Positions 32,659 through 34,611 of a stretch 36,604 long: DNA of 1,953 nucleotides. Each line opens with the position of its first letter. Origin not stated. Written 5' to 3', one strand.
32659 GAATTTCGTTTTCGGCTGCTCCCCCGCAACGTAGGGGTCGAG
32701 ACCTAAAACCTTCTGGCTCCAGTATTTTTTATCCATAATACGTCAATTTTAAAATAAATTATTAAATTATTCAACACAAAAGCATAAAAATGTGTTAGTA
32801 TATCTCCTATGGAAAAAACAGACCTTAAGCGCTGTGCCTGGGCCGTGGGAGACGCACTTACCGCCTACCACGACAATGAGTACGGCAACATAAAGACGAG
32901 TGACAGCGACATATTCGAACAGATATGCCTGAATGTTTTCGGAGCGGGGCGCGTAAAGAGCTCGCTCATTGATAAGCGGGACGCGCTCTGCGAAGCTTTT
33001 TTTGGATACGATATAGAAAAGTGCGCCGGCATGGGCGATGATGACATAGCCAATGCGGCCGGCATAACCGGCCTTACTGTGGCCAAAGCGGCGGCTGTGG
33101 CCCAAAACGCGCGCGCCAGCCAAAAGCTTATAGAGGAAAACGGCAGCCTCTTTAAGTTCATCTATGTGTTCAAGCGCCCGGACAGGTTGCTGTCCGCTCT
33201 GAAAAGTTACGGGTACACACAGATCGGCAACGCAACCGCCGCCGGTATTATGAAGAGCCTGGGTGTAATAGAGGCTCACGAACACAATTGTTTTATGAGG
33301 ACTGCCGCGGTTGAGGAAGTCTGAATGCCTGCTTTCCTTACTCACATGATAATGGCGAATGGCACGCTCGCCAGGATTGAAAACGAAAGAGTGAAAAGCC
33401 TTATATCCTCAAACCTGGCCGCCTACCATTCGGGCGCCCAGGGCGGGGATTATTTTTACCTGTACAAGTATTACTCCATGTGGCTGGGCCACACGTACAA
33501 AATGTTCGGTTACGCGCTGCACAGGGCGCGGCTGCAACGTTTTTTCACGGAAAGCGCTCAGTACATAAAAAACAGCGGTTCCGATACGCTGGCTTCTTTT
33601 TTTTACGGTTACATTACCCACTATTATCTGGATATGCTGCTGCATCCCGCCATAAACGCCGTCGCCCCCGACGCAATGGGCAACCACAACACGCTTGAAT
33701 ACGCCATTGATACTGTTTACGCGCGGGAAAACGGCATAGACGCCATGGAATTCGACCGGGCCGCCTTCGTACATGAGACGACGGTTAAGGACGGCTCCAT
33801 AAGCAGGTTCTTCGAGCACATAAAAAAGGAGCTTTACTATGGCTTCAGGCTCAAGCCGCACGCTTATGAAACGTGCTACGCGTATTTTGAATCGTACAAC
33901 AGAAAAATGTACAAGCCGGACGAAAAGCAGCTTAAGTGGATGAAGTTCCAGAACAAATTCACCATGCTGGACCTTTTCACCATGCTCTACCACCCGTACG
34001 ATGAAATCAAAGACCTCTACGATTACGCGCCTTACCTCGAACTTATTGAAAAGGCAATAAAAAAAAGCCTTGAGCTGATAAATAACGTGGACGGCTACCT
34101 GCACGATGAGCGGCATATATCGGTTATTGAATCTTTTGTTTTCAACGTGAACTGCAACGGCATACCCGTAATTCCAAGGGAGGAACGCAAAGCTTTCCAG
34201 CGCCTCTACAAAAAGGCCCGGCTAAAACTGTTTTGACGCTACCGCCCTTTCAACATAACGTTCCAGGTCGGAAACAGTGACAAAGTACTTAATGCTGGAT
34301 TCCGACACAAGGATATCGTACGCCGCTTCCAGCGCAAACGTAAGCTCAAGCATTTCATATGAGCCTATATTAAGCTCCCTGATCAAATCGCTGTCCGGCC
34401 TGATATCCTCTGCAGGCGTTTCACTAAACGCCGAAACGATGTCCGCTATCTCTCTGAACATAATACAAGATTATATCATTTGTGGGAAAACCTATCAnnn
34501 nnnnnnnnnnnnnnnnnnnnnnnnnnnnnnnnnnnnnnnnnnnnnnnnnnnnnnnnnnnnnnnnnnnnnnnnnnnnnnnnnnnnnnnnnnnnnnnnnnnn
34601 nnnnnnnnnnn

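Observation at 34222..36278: Three-gene operon: GerMN-like exported protein, catalytically degenerate condensation domain and DltC-like carrier protein, with no adenylation partner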

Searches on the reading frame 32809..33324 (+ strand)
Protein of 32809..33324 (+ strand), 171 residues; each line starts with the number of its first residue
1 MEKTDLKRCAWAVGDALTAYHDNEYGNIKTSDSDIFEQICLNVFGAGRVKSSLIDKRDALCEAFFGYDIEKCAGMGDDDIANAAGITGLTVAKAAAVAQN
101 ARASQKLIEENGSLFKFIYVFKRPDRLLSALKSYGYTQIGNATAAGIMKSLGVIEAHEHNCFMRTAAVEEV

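Call 13: search_protein_families(library=pfam, proteins=[window:32809-33324:+], max_evalue=0.001)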
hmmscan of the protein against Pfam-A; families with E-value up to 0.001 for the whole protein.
window:32809-33324:+ (171 aa): 1 family
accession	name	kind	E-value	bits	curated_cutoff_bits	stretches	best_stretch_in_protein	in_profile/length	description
PF03352.18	Adenine_glyco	-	1.7e-23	83.8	25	1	16-122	7-115/177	Methyladenine glycosylase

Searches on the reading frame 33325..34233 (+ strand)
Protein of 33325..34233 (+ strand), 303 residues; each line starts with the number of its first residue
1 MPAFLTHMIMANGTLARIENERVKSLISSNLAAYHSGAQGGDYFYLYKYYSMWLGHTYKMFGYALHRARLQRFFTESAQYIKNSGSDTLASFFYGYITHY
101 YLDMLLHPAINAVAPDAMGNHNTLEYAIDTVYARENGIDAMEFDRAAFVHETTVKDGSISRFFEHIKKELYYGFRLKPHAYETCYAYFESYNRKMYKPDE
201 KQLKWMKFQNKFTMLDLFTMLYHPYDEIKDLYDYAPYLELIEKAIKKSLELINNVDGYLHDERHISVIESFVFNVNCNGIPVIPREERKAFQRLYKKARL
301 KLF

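Call 3: search_protein_families(library=pfam, proteins=[window:33325-34233:+], max_evalue=1)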
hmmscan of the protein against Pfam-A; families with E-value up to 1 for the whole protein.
window:33325-34233:+ (303 aa): 1 family
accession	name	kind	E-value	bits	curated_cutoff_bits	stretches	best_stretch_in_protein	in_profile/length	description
PF00882.24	Zn_dep_PLPC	-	6.3e-11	42.9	26.8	1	6-170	1-143/167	Zinc dependent phospholipase C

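Call 4: search_protein_families(library=ncbifam, proteins=[window:33325-34233:+], max_evalue=1)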
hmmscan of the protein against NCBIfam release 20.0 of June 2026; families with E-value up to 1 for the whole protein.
window:33325-34233:+ (303 aa): 1 family
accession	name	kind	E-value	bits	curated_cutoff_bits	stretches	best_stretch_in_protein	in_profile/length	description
NF003722.0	PRK05329.1-5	equivalog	0.12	11.6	349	1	220-264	59-103/428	glycerol-3-phosphate dehydrogenase subunit GlpB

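Call 92: search_protein_families(library=padloc, proteins=[window:33325-34233:+], max_evalue=0.01)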
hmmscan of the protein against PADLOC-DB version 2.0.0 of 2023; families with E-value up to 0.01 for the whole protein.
window:33325-34233:+ (303 aa): 0 families

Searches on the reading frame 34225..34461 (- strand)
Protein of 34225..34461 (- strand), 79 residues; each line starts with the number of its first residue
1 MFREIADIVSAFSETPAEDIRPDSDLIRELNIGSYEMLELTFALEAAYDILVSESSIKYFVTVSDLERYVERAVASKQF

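Call 3: search_protein_families(library=pfam, proteins=[window:34225-34461:-], max_evalue=1)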
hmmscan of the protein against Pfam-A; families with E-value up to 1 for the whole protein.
window:34225-34461:- (79 aa): 1 family
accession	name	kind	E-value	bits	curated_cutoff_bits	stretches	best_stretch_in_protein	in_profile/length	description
PF00550.31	PP-binding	-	2e-05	25.2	20.8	1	4-70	2-67/67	Phosphopantetheine attachment site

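Call 4: search_protein_families(library=ncbifam, proteins=[window:34225-34461:-], max_evalue=1)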
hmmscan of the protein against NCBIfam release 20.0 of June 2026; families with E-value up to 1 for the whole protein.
window:34225-34461:- (79 aa): 14 families
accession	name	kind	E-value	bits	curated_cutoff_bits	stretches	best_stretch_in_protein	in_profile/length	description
NF002148.0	PRK00982.1-2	subfamily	1.1e-08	34.8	71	1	2-72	6-76/79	acyl carrier protein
NF005079.0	PRK06508.1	equivalog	1e-07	32.2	83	1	2-52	5-55/93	acyl carrier protein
NF002147.0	PRK00982.1-1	equivalog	1.6e-07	31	84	1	3-73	10-80/83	acyl carrier protein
NF002150.0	PRK00982.1-4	subfamily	2.4e-07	30.9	66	1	2-72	7-77/80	acyl carrier protein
TIGR00517.1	acyl_carrier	equivalog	2.4e-07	30.5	70.45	1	2-72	5-75/77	acyl carrier protein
NF040636.1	AcpM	exception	6e-07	29.4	146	1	3-75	8-80/93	meromycolate extension acyl carrier protein AcpM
NF006031.0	PRK08172.1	equivalog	1.4e-06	28.8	76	1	16-77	20-81/82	acyl carrier protein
NF058660.1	cispen_ACP_AmcB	equivalog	1.6e-05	25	80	1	12-73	15-78/80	cispentacin biosynthesis acyl carrier protein AmcB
NF005798.0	PRK07639.1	equivalog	0.0019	18.6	100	1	23-72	29-80/91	petrobactin biosynthesis protein AsbD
NF009104.0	PRK12449.1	equivalog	0.0019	18.1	70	1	2-72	7-77/80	acyl carrier protein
NF003757.0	PRK05350.1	equivalog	0.0021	18.1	65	1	2-75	8-81/83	acyl carrier protein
NF002149.0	PRK00982.1-3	equivalog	0.0027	17.6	106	1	14-71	17-74/78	acyl carrier protein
NF005480.0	PRK07081.1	equivalog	0.0032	17.4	72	1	6-72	6-75/83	acyl carrier protein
NF002151.0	PRK00982.1-5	equivalog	0.0041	17.2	92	1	14-74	17-77/78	acyl carrier protein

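Call 41: search_solved_structures(query=window:34225-34461:-, max_evalue=1, show_alignments=2)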
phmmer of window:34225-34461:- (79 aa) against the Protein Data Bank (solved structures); distinct sequences matched with E-value up to 1: 64 (the best 60 are shown).
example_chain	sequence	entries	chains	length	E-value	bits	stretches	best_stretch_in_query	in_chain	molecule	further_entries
2koo_A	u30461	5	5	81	4.2e-07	33.5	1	5-70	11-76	Acyl carrier protein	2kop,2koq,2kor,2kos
2cnr_A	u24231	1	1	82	4.3e-07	33.4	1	5-70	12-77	ACYL CARRIER PROTEIN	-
2kwl_A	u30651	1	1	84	3.7e-06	30.5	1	2-72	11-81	Acyl carrier protein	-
8jfg_G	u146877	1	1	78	2.3e-05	28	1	2-71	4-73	Acyl carrier protein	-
8jfn_B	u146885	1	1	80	2.5e-05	27.9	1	2-71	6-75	Acyl carrier protein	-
8jfh_E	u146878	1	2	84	2.9e-05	27.7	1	2-71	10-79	Acyl carrier protein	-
4zjb_G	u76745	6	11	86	3.1e-05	27.6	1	2-71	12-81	Acyl carrier protein | Acyl carrier protein,Acyl carrier protein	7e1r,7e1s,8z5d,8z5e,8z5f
5h9g_A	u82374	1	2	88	3.4e-05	27.5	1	2-71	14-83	Acyl carrier protein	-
8jfi_G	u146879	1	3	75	4.1e-05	27.2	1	3-71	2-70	Acyl carrier protein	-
5h9h_A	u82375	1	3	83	0.00012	25.8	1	2-71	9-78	Acyl carrier protein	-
2m5r_A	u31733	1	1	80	0.00014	25.5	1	4-72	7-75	Acyl carrier protein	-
5zws_B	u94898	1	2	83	0.00016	25.4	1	4-72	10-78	Acyl carrier protein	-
2qnw_A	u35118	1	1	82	0.00019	25.1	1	5-73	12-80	Acyl carrier protein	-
2kw2_A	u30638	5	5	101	0.00026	24.7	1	2-52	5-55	Specialized acyl carrier protein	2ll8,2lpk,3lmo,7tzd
5zwt_A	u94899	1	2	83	0.00042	24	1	4-72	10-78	Acyl carrier protein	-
4bpg_A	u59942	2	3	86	0.25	15.3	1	3-54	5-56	D-ALANINE--POLY(PHOSPHORIBITOL) LIGASE SUBUNIT 2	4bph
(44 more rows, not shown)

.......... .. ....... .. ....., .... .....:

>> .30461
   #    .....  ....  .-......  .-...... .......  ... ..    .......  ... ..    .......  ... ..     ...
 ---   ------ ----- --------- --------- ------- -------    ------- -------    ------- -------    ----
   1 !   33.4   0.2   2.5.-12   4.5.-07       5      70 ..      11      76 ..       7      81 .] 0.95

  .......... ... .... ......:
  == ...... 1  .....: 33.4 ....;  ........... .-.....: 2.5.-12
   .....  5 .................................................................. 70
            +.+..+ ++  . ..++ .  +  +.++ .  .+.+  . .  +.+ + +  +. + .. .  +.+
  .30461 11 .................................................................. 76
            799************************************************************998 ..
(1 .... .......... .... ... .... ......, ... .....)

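Call 90: search_protein_families(library=phrogs, proteins=[window:34225-34461:-], max_evalue=0.01)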
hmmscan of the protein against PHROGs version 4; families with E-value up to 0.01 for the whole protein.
window:34225-34461:- (79 aa): 2 families
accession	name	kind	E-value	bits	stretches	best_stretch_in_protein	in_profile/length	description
phrog_27464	-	unknown function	0.00016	22.5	1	16-77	42-102/157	-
phrog_5934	-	moron, auxiliary metabolic gene and host takeover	0.00022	22.3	1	4-77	18-91/93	acyl carrier protein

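Call 92: search_protein_families(library=padloc, proteins=[window:34225-34461:-], max_evalue=0.01)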
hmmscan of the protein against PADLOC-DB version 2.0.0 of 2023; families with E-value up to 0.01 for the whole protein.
window:34225-34461:- (79 aa): 0 families
